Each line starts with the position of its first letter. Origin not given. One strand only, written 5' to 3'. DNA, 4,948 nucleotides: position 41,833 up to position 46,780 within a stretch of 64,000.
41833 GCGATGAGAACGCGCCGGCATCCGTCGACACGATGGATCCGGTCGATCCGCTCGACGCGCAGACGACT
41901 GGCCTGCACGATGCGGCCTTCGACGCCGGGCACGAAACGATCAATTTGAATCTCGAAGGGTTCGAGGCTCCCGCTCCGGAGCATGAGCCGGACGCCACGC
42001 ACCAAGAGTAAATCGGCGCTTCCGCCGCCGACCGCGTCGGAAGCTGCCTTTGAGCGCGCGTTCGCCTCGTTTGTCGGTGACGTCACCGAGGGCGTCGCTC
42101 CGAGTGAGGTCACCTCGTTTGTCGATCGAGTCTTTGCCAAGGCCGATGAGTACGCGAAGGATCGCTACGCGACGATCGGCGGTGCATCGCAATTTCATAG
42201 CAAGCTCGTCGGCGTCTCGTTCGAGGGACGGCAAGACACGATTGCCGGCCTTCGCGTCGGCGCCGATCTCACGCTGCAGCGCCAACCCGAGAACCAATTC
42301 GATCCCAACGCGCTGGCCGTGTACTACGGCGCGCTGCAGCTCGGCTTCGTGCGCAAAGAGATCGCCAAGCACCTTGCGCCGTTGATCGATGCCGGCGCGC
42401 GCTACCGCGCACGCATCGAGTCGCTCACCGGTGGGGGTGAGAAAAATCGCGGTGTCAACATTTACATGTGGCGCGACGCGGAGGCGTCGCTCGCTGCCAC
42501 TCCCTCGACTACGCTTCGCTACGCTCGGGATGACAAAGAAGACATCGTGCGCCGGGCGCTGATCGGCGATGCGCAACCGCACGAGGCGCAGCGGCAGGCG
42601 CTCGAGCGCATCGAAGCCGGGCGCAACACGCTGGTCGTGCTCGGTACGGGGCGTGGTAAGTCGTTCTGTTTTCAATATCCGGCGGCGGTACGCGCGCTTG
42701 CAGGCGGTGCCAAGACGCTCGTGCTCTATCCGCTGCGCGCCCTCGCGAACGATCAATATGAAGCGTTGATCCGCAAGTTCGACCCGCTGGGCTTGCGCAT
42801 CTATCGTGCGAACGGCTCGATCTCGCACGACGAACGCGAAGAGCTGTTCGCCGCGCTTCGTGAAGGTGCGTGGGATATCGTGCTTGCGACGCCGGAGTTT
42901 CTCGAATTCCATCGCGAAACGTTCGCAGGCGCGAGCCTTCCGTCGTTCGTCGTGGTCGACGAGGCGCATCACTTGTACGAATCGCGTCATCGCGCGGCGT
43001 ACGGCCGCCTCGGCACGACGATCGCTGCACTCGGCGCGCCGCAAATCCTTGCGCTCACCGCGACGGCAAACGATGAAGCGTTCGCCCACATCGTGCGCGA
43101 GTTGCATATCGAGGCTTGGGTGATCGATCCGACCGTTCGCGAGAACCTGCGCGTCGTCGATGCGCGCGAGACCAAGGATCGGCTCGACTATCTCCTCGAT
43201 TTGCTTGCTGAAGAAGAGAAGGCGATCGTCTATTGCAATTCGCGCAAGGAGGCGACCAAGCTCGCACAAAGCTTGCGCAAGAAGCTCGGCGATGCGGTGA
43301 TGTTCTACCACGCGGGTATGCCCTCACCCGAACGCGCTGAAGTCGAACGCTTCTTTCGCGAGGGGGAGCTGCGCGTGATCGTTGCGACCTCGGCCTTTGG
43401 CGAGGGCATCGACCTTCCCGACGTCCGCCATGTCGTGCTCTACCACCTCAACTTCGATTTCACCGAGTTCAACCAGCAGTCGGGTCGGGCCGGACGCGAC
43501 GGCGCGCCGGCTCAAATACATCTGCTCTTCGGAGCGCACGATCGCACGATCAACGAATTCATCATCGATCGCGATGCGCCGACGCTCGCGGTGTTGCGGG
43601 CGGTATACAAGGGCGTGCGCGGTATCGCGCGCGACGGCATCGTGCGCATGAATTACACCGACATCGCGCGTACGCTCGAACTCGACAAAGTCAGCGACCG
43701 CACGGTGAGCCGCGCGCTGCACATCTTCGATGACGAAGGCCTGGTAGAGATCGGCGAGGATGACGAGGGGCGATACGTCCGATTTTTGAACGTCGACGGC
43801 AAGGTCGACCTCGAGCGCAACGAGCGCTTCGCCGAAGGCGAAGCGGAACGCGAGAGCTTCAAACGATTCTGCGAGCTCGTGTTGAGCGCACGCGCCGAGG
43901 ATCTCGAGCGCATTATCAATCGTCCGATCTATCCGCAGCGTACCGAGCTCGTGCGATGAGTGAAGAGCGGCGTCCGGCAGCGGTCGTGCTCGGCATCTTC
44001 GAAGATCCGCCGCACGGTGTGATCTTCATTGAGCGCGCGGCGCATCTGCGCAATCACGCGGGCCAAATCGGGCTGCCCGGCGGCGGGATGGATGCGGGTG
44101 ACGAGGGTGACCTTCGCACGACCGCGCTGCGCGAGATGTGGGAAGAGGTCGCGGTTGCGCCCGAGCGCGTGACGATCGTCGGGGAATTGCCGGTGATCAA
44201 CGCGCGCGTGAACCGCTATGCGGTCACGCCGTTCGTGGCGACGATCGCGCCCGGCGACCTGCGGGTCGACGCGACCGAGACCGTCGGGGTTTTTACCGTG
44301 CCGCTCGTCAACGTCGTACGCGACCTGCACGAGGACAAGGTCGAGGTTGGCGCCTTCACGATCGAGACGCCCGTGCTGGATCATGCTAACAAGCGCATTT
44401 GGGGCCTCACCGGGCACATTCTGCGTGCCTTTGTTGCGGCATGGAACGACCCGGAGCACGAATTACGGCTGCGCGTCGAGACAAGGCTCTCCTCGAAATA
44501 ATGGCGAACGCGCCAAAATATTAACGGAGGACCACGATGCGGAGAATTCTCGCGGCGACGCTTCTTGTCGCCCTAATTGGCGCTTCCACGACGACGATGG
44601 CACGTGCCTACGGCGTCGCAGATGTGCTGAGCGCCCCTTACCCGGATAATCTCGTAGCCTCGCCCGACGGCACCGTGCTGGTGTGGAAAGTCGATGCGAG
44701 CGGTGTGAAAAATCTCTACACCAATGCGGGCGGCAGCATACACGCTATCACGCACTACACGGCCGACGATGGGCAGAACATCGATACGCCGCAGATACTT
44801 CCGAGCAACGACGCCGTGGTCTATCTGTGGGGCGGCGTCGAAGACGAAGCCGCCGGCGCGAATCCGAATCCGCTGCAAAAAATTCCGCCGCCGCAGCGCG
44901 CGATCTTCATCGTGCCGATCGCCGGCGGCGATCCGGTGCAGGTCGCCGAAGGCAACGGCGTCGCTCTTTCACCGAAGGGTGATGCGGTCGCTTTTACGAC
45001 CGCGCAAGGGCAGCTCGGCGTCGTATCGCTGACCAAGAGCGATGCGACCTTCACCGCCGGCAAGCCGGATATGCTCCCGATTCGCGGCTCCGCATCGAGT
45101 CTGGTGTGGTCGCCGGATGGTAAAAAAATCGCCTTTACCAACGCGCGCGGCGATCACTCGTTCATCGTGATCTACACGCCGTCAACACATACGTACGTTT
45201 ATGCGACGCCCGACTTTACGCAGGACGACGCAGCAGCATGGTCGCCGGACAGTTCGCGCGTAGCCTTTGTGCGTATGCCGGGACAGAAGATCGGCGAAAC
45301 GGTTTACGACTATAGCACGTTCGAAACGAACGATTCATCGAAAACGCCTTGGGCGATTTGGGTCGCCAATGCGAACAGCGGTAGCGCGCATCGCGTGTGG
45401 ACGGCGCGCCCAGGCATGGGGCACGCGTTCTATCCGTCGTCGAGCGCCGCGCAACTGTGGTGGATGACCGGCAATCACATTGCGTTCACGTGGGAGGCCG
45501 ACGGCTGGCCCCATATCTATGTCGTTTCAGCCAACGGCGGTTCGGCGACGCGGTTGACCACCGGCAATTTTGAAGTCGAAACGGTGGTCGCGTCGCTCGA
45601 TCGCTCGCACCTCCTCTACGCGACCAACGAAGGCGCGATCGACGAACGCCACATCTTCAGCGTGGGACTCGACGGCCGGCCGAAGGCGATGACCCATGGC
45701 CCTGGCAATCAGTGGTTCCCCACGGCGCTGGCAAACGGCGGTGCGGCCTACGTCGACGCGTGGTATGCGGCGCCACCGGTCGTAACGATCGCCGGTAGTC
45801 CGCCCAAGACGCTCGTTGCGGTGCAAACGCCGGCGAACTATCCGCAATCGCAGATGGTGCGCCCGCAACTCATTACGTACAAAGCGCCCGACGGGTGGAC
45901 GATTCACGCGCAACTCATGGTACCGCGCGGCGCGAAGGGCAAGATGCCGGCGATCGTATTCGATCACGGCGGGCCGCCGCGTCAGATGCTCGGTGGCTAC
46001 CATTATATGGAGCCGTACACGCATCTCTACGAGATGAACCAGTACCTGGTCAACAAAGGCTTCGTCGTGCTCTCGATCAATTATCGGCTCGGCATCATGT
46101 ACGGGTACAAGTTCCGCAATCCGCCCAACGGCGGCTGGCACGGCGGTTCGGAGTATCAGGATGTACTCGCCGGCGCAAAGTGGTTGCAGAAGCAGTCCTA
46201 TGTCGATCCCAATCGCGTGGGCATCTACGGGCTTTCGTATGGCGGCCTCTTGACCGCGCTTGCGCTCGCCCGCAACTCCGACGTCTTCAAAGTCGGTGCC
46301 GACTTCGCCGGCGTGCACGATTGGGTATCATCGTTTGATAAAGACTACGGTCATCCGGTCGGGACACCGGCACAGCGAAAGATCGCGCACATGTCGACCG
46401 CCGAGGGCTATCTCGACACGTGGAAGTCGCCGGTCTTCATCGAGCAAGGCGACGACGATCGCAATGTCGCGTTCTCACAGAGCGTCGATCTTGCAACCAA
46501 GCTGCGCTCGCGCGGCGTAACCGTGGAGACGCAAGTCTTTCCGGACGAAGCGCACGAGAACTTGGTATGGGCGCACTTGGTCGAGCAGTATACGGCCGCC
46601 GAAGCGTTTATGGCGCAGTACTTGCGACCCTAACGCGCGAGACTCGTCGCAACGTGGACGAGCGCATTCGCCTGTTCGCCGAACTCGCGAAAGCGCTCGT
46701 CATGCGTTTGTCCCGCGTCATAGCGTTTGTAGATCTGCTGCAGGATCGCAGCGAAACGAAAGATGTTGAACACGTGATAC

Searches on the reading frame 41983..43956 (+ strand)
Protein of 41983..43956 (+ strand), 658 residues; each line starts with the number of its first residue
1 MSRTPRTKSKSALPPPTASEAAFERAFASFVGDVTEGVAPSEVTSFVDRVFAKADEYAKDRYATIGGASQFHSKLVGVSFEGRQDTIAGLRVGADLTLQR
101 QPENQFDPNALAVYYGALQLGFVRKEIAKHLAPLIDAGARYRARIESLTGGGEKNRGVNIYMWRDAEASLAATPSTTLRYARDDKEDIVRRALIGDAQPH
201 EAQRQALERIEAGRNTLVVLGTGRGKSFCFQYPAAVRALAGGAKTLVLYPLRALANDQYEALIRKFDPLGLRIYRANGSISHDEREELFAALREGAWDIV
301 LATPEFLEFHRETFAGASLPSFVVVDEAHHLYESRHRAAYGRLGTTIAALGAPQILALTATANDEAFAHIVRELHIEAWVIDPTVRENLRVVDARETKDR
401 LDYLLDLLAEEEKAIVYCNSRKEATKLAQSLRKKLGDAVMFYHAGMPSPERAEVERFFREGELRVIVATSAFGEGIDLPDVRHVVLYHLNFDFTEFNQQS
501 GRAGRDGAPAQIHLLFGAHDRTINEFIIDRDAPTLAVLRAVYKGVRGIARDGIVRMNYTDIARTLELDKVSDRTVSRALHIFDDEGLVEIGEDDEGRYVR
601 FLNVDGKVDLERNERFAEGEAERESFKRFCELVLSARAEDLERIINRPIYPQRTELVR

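Call 70: search_protein_families(library=pfam, proteins=[window:41983-43956:+], max_evalue=0.01)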
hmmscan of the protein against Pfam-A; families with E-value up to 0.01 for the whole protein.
window:41983-43956:+ (658 aa): 9 families
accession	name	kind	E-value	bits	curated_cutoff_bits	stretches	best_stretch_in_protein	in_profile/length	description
PF00271.37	Helicase_C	-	8.1e-30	103.8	23.5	1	401-507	3-110/110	Helicase conserved C-terminal domain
PF00270.35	DEAD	-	9.6e-27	94.2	26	1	201-365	2-163/167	DEAD/DEAH box helicase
PF08797.16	HIRAN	-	1.1e-10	41.6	24.7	1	73-149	6-81/96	HIRAN domain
PF04851.21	ResIII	-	4.2e-10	40.2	22.5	1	198-363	3-163/164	Type III restriction enzyme, res subunit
PF22590.2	Cas3-like_C_2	-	0.0004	21.1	27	1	411-505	2-103/106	CRISPR-associated nuclease/helicase Cas3, C-terminal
PF13307.12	Helicase_C_2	-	0.00083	19.9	25.3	1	410-491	8-95/170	Helicase C-terminal domain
PF00176.29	SNF2-rel_dom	-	0.004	16.7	24.9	1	201-361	52-162/290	SNF2-related domain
PF09079.17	Cdc6_C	-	0.0045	17.4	25.1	1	549-609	29-89/96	CDC6, C terminal winged helix domain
PF02602.20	HEM4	-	0.0081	15.7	27.5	0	399-471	100-177/231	Uroporphyrinogen-III synthase HemD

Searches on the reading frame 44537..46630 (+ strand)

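Call 70: search_protein_families(library=pfam, proteins=[window:44537-46630:+], max_evalue=0.01)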
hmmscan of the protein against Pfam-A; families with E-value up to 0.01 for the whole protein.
window:44537-46630:+ (698 aa): 12 families
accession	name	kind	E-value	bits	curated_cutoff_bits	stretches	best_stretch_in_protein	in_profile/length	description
PF00326.27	Peptidase_S9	-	7e-38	130.7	22.6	1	501-696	6-210/213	Prolyl oligopeptidase family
PF00930.27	DPPIV_N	-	1.4e-19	70.5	22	1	306-409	241-347/354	Dipeptidyl peptidase IV (DPP IV) N-terminal region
PF07676.18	PD40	-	2.3e-11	43.8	20.9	0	190-201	15-26/38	WD40-like Beta Propeller Repeat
PF20434.5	BD-FAE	-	4.1e-11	43.2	26.8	1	460-656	3-215/215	BD-FAE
PF02129.25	Peptidase_S15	-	7.5e-10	39.4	23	1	452-598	1-134/262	X-Pro dipeptidyl-peptidase (S15 family)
PF01738.24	DLH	-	1e-08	35.5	21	1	542-673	80-186/217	Dienelactone hydrolase family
PF07859.19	Abhydrolase_3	-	1.3e-06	28.8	25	1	487-582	8-94/210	alpha/beta hydrolase fold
PF05448.18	AXE1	-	1.9e-05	24.1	21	0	438-478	51-91/321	Acetyl xylan esterase (AXE1)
PF24817.1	WD40_WDHD1_1st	-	0.00018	21.2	109.9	1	142-206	228-288/291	WDHD1 first WD40 domain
PF25174.1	Beta-prop_THOC3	-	0.0007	19.1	305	0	183-244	88-146/272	THOC3 beta-propeller domain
PF23775.1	Beta-prop_RIG_2nd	-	0.0012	18.8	80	0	151-205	7-59/278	RIG second beta-propeller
PF00135.34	COesterase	-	0.0099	15.3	27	0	496-578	120-202/515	Carboxylesterase family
